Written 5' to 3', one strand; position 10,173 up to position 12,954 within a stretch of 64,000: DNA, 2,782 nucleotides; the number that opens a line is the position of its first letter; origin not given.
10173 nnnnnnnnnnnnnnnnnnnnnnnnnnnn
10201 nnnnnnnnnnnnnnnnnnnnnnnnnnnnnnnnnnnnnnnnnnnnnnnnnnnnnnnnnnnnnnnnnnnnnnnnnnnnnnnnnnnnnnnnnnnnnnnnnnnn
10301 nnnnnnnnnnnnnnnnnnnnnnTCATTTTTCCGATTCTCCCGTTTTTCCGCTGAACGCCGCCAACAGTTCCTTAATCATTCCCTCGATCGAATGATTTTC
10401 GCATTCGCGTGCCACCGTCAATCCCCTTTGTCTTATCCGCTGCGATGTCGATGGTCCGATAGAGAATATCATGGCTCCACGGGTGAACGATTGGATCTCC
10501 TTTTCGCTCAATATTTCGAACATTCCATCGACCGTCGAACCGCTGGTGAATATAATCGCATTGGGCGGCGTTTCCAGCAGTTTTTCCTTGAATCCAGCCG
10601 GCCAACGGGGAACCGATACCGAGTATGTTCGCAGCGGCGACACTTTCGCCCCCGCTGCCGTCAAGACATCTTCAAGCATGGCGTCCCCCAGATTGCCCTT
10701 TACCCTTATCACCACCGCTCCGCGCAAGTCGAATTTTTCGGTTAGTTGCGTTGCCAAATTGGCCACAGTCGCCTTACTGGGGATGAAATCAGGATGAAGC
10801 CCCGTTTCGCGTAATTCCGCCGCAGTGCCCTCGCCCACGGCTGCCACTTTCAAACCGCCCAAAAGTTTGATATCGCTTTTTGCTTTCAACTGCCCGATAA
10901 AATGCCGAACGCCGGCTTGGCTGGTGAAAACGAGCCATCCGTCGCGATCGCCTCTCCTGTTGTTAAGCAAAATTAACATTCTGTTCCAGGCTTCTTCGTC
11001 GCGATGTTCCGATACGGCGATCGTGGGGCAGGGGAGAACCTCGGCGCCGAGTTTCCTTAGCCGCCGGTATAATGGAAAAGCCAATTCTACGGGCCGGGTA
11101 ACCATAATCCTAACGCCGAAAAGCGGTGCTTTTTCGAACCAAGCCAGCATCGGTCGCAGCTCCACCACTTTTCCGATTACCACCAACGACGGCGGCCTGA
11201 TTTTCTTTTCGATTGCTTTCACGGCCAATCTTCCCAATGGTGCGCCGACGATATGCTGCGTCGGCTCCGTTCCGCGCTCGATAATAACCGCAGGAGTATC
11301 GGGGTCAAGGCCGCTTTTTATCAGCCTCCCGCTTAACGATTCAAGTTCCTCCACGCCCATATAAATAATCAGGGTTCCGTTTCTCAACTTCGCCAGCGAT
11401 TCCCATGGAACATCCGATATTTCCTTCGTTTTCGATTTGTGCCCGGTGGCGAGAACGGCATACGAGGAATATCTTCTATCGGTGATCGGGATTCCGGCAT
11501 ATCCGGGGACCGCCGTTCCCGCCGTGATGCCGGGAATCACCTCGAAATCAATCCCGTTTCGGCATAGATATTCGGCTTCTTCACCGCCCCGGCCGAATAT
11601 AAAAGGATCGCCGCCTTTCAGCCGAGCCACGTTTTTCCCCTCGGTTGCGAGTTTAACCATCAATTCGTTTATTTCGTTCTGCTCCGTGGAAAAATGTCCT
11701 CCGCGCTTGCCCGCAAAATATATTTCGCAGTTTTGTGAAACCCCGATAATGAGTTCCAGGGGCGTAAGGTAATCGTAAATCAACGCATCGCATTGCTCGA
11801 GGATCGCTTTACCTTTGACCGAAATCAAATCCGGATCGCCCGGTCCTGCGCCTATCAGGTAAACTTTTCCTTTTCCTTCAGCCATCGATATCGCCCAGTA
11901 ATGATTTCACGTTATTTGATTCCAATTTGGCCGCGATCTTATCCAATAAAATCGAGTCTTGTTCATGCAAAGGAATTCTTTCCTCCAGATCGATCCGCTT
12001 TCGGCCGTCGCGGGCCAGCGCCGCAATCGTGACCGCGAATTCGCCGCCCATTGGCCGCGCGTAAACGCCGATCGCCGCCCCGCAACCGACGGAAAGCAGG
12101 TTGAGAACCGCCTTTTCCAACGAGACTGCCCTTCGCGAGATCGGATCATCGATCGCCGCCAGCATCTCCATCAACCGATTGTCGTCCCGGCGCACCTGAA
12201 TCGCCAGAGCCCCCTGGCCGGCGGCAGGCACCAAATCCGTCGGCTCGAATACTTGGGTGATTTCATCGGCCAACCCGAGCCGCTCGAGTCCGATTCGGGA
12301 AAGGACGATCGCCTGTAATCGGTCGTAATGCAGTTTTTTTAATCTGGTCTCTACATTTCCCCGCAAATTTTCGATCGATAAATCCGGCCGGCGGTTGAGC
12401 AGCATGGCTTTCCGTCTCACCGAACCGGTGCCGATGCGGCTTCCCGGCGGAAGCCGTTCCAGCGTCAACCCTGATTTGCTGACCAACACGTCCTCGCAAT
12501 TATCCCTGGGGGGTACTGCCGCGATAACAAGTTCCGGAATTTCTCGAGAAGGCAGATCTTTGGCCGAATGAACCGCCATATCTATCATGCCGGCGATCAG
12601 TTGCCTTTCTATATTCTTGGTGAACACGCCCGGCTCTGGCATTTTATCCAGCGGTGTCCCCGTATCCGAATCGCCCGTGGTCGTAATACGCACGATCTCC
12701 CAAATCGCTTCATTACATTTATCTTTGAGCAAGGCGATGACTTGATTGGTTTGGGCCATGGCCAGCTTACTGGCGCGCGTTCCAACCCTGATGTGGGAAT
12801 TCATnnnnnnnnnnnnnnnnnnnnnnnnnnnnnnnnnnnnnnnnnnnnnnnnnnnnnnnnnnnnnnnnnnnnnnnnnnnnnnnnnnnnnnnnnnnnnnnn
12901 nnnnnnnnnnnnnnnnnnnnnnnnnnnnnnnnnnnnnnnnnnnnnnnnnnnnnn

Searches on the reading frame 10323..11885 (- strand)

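Call 24: search_protein_families(library=ncbifam, proteins=[window:10323-11885:-], max_evalue=1e-10)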
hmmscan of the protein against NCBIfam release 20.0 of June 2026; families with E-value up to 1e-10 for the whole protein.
window:10323-11885:- (520 aa): 18 families
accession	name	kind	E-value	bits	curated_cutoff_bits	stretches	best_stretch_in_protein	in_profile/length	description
TIGR01469.1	cobA_cysG_Cterm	equivalog_domain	6.5e-83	278.1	185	1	6-244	1-237/238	uroporphyrinogen-III C-methyltransferase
NF004790.0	PRK06136.1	subfamily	1.3e-82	277.2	198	1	5-252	3-248/250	uroporphyrinogen-III C-methyltransferase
NF007922.1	PRK10637.1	equivalog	4.2e-78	263.3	400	1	5-241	216-449/450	siroheme synthase CysG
NF005524.0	PRK07168.1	equivalog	6.4e-61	206.3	603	1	6-295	3-289/474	uroporphyrin-III C-methyltransferase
TIGR01465.1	cobM_cbiF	equivalog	2.4e-40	138.4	259.65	1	8-242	1-228/247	precorrin-4 C(11)-methyltransferase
NF012017.0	PRK15473.1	equivalog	1.5e-27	96.5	408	1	7-240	9-235/257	cobalt-precorrin-4 methyltransferase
NF004587.0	PRK05928.2-5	equivalog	5.4e-23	81.8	246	1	259-511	7-241/245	uroporphyrinogen-III synthase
NF004593.0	PRK05928.4-2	equivalog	1.4e-22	80.3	275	1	259-508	4-240/247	uroporphyrinogen-III synthase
NF004592.0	PRK05928.4-1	equivalog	2.5e-14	53.4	332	1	318-508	51-233/237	uroporphyrinogen-III synthase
NF004583.0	PRK05928.1-5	equivalog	7.2e-14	51.9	432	1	316-485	59-224/250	uroporphyrinogen-III synthase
NF004423.0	PRK05765.1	equivalog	2.6e-13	50.1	332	1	5-134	2-126/247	precorrin-3B C(17)-methyltransferase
NF005411.0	PRK06975.1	equivalog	1e-12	47.2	414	1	258-471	7-231/660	fused uroporphyrinogen-III synthase HemD/membrane protein HemX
NF004585.0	PRK05928.2-2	equivalog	4e-12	46.1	241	1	259-489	4-224/255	uroporphyrinogen-III synthase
TIGR01467.1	cobI_cbiL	equivalog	5e-12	45.7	163.25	0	6-146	1-152/230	precorrin-2 C(20)-methyltransferase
TIGR01466.1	cobJ_cbiH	equivalog_domain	7.5e-12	45.3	246.35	1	8-135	1-123/239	precorrin-3B C(17)-methyltransferase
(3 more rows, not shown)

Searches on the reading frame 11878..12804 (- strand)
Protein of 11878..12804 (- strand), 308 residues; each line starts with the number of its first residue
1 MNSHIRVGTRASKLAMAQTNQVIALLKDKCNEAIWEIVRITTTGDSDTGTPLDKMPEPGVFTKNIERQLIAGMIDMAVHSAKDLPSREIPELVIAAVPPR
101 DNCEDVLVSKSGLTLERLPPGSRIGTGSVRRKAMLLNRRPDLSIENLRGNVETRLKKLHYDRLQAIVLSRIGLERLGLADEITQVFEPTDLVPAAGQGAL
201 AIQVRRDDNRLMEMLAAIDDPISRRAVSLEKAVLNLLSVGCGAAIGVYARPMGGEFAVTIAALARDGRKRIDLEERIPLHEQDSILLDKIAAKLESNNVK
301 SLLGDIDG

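Call 24: search_protein_families(library=ncbifam, proteins=[window:11878-12804:-], max_evalue=1e-10)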
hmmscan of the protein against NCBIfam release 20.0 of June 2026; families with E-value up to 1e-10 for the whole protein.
window:11878-12804:- (308 aa): 2 families
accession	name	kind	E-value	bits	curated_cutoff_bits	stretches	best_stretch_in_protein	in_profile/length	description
TIGR00212.1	hemC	equivalog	7e-89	297.7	164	1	5-283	1-279/293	hydroxymethylbilane synthase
NF002202.0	PRK01066.1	equivalog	4.1e-43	147.4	251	1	4-219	20-230/241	hydroxymethylbilane synthase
